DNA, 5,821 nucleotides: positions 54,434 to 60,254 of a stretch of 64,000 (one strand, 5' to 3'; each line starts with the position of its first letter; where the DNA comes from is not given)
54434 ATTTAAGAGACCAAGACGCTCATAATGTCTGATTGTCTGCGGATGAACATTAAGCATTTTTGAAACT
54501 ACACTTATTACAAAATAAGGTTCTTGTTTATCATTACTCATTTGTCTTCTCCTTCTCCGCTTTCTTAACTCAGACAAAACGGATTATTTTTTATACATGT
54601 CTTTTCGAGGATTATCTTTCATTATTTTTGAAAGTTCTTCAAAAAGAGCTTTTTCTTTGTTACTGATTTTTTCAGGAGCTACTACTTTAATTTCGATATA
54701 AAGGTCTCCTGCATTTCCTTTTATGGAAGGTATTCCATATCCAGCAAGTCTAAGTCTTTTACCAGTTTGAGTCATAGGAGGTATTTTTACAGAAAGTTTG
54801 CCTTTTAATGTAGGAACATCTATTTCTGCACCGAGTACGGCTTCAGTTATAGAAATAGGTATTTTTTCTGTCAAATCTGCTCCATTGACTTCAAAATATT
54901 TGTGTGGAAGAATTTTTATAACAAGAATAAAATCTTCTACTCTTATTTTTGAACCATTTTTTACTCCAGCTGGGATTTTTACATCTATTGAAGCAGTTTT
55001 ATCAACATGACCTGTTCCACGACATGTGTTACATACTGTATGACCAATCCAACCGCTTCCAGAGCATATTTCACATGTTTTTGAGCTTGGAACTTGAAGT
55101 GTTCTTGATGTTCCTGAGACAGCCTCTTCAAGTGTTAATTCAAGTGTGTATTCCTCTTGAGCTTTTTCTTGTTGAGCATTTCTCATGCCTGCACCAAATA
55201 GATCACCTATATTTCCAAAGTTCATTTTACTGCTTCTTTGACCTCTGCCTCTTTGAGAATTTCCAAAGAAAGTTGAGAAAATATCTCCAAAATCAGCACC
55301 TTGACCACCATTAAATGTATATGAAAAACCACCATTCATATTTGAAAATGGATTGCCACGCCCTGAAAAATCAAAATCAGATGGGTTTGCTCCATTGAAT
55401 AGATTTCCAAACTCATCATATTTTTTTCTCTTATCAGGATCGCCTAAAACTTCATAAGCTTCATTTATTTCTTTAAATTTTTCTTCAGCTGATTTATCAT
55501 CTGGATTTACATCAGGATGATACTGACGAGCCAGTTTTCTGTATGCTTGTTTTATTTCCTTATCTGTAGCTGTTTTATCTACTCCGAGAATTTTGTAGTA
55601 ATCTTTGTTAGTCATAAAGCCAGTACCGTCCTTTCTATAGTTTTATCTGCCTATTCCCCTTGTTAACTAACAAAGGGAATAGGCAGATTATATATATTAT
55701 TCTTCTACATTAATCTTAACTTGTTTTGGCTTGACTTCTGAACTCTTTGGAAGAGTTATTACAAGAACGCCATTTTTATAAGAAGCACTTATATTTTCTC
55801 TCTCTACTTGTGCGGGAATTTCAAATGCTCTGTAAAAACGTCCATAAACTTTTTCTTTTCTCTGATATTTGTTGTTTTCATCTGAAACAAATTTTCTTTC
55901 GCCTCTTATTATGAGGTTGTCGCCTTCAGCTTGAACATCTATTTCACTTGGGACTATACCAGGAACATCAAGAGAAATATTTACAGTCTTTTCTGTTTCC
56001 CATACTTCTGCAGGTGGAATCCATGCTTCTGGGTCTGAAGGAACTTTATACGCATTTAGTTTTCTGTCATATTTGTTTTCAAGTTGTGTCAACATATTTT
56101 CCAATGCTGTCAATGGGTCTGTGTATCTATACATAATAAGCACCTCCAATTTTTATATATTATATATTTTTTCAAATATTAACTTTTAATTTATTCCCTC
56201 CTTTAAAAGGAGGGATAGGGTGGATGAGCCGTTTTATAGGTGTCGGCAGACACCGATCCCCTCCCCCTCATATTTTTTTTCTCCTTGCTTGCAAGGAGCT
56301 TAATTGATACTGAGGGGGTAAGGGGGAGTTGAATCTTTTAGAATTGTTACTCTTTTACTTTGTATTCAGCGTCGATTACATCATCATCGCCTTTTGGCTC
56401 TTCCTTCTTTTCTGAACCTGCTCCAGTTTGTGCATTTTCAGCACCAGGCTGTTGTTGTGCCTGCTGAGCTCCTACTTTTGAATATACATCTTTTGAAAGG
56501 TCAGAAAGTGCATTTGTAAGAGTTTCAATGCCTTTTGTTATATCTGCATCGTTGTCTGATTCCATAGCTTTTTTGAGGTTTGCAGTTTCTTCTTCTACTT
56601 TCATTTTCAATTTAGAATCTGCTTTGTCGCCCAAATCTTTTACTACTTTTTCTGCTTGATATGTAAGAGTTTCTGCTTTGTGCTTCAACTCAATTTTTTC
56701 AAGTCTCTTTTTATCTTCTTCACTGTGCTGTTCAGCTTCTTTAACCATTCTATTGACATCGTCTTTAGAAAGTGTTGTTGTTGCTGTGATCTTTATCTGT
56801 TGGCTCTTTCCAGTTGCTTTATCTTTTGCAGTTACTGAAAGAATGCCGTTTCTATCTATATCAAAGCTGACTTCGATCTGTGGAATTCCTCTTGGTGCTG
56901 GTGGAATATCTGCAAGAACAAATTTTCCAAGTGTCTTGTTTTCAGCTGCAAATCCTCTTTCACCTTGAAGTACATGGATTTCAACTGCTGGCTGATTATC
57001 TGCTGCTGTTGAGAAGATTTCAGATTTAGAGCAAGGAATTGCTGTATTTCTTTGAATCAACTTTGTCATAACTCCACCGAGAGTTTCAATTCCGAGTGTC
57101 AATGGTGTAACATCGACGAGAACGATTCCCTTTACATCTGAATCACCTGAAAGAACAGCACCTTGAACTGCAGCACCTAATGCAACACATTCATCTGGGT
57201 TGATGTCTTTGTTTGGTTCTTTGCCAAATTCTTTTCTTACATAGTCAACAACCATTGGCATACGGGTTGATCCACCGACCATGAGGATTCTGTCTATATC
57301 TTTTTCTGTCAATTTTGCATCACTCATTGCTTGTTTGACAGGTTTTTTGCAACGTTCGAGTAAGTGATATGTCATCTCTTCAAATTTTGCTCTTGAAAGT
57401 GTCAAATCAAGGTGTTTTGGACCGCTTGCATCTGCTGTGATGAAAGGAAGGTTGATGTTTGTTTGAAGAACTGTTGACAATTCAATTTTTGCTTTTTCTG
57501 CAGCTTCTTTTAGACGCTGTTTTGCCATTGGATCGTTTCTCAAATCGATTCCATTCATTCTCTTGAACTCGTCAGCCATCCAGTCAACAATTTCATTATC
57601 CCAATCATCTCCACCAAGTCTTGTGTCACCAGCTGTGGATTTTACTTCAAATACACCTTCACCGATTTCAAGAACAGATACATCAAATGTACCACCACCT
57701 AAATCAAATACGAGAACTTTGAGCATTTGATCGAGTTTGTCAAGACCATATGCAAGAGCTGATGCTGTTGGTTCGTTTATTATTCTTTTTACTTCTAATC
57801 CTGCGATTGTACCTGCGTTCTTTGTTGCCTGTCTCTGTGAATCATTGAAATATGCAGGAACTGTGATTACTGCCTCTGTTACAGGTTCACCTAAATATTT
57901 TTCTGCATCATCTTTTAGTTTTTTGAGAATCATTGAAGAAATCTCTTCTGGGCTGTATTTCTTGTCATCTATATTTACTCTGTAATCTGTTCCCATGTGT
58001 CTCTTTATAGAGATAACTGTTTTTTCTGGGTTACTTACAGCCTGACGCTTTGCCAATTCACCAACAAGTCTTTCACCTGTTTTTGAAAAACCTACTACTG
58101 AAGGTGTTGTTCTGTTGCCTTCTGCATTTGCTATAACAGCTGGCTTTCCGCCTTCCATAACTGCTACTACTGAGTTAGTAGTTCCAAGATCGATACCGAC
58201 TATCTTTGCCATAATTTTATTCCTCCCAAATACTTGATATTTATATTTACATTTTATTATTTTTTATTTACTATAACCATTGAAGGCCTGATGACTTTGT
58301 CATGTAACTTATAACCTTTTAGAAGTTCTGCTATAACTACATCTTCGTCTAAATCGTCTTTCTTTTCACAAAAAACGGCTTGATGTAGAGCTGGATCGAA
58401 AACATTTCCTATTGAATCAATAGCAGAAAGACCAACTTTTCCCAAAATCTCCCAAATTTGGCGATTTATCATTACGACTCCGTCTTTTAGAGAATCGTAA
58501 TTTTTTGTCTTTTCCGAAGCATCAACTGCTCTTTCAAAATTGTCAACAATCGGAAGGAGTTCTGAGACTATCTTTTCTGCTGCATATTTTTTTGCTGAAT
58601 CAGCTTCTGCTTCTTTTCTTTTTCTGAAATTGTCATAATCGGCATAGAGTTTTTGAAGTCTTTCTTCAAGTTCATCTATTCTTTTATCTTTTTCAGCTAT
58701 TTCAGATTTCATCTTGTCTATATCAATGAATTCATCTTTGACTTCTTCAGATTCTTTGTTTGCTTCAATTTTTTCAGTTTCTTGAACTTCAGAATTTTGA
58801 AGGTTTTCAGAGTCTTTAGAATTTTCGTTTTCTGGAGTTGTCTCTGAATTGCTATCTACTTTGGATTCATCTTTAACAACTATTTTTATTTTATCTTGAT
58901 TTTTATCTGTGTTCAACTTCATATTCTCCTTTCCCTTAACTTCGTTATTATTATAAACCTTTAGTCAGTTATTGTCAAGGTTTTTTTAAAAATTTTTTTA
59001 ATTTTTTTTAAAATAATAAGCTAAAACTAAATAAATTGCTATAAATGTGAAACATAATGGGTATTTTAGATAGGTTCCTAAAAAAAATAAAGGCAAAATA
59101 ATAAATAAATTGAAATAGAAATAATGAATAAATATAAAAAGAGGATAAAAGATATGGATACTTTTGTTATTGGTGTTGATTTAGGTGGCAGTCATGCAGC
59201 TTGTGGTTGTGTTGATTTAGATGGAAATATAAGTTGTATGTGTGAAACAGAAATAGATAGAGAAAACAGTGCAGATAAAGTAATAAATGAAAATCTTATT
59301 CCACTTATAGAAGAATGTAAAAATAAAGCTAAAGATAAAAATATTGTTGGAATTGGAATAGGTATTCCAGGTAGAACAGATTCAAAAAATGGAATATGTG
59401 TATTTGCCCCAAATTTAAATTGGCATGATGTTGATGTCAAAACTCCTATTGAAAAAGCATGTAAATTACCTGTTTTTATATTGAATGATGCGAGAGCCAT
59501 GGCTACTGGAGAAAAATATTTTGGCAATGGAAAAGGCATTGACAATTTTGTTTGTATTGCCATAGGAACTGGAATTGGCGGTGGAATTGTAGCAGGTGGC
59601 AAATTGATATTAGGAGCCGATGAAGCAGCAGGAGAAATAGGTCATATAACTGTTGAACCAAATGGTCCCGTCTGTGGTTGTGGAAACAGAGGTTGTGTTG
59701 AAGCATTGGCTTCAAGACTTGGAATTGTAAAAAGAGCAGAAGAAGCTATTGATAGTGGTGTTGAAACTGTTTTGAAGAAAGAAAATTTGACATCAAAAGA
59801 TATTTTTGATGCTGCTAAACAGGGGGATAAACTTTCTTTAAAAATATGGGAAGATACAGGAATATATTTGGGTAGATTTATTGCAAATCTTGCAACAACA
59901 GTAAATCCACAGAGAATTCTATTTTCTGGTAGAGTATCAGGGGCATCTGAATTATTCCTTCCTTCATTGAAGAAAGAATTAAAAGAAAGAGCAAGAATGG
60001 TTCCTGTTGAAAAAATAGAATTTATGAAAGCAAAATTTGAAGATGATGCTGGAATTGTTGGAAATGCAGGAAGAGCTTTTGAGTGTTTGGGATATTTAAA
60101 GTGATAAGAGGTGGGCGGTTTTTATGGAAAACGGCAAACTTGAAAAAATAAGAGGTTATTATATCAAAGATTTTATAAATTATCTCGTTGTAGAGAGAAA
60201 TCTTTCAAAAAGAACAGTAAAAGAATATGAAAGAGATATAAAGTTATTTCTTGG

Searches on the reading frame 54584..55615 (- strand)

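Call 43: search_protein_families(library=pfam, proteins=[window:54584-55615:-], max_evalue=0.0001)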
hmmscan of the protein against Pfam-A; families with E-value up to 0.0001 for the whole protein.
window:54584-55615:- (343 aa): 2 families
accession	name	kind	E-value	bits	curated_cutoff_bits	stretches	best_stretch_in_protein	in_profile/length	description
PF01556.23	DnaJ_C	-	2.3e-36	125.5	26.6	1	155-314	2-152/152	DnaJ C terminal domain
PF00226.36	DnaJ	-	3.1e-30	104.5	27.8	1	5-67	1-63/63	DnaJ domain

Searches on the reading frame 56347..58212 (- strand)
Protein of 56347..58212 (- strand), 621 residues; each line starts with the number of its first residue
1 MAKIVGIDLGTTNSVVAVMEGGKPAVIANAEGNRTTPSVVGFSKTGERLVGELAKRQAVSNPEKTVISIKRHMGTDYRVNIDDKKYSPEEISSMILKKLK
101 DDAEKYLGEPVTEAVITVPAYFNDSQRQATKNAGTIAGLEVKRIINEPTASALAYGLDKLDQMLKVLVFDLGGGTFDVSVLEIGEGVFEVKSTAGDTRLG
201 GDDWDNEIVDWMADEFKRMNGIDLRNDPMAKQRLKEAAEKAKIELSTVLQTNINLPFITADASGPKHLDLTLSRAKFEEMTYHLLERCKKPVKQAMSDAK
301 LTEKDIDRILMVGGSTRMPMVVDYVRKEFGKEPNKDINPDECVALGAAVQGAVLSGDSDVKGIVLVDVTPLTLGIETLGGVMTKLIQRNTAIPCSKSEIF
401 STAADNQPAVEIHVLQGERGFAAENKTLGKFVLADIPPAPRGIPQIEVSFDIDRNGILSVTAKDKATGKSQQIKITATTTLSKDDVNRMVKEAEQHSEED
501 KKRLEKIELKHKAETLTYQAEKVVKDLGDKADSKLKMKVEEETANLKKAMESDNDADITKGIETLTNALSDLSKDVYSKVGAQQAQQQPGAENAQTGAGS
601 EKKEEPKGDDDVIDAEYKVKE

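Call 11: search_protein_families(library=pfam, proteins=[window:56347-58212:-], max_evalue=0.001)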
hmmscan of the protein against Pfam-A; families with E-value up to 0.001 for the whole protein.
window:56347-58212:- (621 aa): 3 families
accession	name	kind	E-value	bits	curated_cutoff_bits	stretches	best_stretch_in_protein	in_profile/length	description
PF00012.26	HSP70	-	3.7e-245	815.2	20.6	2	79-577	101-598/599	Hsp70 protein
PF06723.19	MreB_Mbl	-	2.4e-17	63.2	27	1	4-348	3-316/327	MreB/Mbl protein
PF21523.3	ParM_N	-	0.00028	21.4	27.4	0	161-238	2-75/159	Plasmid segregation protein ParM, C-terminal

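Call 18: list_cluster_members(proteins=[P0001, window:56347-58209:-, window:937-3003:-, window:5924-6433:+, window:8248-9657:+])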
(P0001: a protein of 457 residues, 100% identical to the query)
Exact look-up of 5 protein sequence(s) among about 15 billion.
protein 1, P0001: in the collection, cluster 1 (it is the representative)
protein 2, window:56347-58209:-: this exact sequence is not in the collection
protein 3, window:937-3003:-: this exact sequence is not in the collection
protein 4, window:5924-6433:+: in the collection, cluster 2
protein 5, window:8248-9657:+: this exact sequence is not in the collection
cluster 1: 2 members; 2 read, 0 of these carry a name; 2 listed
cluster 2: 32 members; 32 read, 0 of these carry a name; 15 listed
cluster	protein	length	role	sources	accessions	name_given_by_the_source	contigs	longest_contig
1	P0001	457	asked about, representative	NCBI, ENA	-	-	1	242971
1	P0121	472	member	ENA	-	-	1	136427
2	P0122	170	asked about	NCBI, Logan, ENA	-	-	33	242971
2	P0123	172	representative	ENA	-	-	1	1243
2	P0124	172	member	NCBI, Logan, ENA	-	-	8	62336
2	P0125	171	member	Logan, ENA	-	-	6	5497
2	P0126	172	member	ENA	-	-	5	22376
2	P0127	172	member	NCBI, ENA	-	-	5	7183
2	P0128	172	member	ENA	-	-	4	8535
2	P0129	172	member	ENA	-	-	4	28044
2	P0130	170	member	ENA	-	-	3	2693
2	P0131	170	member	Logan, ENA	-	-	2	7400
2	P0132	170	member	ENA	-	-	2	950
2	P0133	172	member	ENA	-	-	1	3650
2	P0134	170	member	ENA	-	-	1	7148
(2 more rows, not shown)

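Call 44: find_homologous_proteins(query=window:56347-58209:-, max_evalue=1e-100)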
Query window:56347-58209:- (620 aa): 8000 proteins with E <= 1e-100 among 8000 candidates; the best 120 are listed.
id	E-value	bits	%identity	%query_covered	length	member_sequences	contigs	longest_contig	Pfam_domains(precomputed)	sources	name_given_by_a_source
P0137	0.0e+0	1354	-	-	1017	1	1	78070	PF00012.27,PF02782.23,PF06723.20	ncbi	-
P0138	0.0e+0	1342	100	100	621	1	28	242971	PF00012.27,PF06723.20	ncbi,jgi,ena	-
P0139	0.0e+0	1341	100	100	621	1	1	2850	PF00012.27,PF06723.20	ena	-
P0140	0.0e+0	1340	100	100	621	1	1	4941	PF00012.27,PF06723.20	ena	-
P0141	0.0e+0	1340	100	100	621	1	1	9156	PF00012.27,PF06723.20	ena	-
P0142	0.0e+0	1339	100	100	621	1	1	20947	PF00012.27,PF06723.20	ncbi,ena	-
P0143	0.0e+0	1338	100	100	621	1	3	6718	PF00012.27,PF06723.20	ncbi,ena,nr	ncbi:molecular chaperone DnaK [bacterium]|nr:molecular chaperone DnaK [bacterium]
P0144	0.0e+0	1338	100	100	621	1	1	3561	PF00012.27,PF06723.20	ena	-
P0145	0.0e+0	1337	100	100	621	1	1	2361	PF00012.27,PF06723.20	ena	-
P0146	0.0e+0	1334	99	100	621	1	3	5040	PF00012.27,PF06723.20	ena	-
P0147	0.0e+0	1330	99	100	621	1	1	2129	PF00012.27,PF06723.20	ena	-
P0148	0.0e+0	1327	99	100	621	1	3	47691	PF00012.27,PF06723.20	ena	-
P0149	0.0e+0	1326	99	100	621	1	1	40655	PF00012.27,PF06723.20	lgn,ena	-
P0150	0.0e+0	1326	99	100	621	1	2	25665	PF00012.27,PF06723.20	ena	-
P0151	0.0e+0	1325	99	100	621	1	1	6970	PF00012.27,PF06723.20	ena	-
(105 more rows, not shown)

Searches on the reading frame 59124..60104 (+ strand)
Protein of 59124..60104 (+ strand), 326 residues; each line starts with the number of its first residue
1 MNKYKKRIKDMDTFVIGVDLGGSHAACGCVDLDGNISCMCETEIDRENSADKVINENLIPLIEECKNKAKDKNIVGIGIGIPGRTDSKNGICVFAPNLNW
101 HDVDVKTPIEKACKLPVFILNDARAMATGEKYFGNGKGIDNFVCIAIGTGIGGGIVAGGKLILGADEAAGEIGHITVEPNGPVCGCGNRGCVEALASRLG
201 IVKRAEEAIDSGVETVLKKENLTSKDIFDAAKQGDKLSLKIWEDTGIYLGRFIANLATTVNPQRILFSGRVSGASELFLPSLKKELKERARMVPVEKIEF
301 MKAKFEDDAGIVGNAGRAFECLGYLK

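Call 43: search_protein_families(library=pfam, proteins=[window:59124-60104:+], max_evalue=0.0001)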
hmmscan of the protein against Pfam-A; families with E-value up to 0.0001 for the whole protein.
window:59124-60104:+ (326 aa): 1 family
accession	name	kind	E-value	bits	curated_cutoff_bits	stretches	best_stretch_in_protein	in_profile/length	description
PF00480.26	ROK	-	2.5e-73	247.6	22.9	1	15-315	1-288/294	ROK family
